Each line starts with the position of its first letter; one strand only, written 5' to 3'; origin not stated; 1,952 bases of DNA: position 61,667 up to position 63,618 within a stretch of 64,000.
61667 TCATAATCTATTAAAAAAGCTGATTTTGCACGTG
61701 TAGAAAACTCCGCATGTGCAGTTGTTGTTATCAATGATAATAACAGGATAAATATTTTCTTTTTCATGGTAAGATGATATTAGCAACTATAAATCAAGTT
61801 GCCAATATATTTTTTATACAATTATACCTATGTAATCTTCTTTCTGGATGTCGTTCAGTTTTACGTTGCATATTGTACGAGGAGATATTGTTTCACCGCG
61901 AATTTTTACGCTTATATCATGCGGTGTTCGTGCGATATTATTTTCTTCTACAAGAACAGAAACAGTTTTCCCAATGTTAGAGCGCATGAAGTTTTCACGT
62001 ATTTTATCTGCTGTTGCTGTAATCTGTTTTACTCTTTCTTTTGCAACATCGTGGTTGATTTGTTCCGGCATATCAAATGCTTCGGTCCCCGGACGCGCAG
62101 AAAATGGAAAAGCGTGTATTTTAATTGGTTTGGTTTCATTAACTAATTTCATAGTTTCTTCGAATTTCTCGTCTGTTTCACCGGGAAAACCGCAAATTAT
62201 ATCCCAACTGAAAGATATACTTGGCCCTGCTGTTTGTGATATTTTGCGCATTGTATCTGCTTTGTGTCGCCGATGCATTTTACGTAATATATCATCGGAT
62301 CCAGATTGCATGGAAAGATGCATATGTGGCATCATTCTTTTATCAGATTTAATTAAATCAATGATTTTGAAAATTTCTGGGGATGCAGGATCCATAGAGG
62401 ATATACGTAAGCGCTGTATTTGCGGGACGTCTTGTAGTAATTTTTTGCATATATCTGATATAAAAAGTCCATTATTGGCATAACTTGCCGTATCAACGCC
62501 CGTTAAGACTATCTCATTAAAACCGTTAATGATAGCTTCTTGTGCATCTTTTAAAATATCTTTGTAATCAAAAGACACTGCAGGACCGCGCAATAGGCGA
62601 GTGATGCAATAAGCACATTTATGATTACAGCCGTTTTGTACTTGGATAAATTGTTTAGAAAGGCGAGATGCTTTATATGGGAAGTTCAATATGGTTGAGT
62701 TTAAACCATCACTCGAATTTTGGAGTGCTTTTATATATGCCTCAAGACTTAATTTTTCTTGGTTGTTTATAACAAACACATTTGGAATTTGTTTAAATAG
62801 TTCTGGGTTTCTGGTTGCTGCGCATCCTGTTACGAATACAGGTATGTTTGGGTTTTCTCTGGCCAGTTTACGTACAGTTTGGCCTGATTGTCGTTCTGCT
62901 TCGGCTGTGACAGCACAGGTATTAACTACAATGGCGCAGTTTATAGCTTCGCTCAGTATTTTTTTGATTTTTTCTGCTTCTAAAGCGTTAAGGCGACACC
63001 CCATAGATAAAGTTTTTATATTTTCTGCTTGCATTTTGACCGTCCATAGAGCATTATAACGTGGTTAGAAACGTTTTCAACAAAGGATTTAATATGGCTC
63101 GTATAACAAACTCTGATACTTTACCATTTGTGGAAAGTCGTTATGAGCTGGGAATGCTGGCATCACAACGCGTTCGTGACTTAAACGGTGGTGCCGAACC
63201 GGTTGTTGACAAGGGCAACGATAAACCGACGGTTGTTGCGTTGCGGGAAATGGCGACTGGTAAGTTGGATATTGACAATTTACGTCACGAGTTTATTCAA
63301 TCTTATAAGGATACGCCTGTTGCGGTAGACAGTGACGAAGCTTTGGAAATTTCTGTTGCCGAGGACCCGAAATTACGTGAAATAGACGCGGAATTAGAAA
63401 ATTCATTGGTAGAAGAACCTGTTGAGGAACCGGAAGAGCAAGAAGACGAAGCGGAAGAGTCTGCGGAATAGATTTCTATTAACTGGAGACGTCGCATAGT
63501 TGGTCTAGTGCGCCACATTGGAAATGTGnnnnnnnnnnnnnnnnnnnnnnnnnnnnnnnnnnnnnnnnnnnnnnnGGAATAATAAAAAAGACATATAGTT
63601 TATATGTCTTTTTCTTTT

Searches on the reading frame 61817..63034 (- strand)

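Call 97: search_protein_families(library=pfam, proteins=[window:61817-63034:-], max_evalue=0.001)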
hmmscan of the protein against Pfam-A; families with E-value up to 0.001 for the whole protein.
window:61817-63034:- (406 aa): 2 families
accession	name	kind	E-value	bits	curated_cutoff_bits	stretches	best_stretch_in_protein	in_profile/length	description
PF04055.27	Radical_SAM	-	2.1e-23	83.8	29.5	1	130-298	1-166/166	Radical SAM superfamily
PF00919.26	UPF0004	-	9.2e-13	48.5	27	1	9-85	5-92/98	Uncharacterized protein family UPF0004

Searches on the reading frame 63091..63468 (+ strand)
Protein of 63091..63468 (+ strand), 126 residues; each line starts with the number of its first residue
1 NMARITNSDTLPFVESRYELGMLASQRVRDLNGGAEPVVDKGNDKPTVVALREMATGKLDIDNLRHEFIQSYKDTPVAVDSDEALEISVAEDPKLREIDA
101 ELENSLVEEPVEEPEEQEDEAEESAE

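Call 82: find_encoding_contigs(protein=window:63091-63468:+, flank=10000, max_places=4)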
Protein window:63091-63468:+ (126 aa): no gene with exactly this product is on record in the collection.
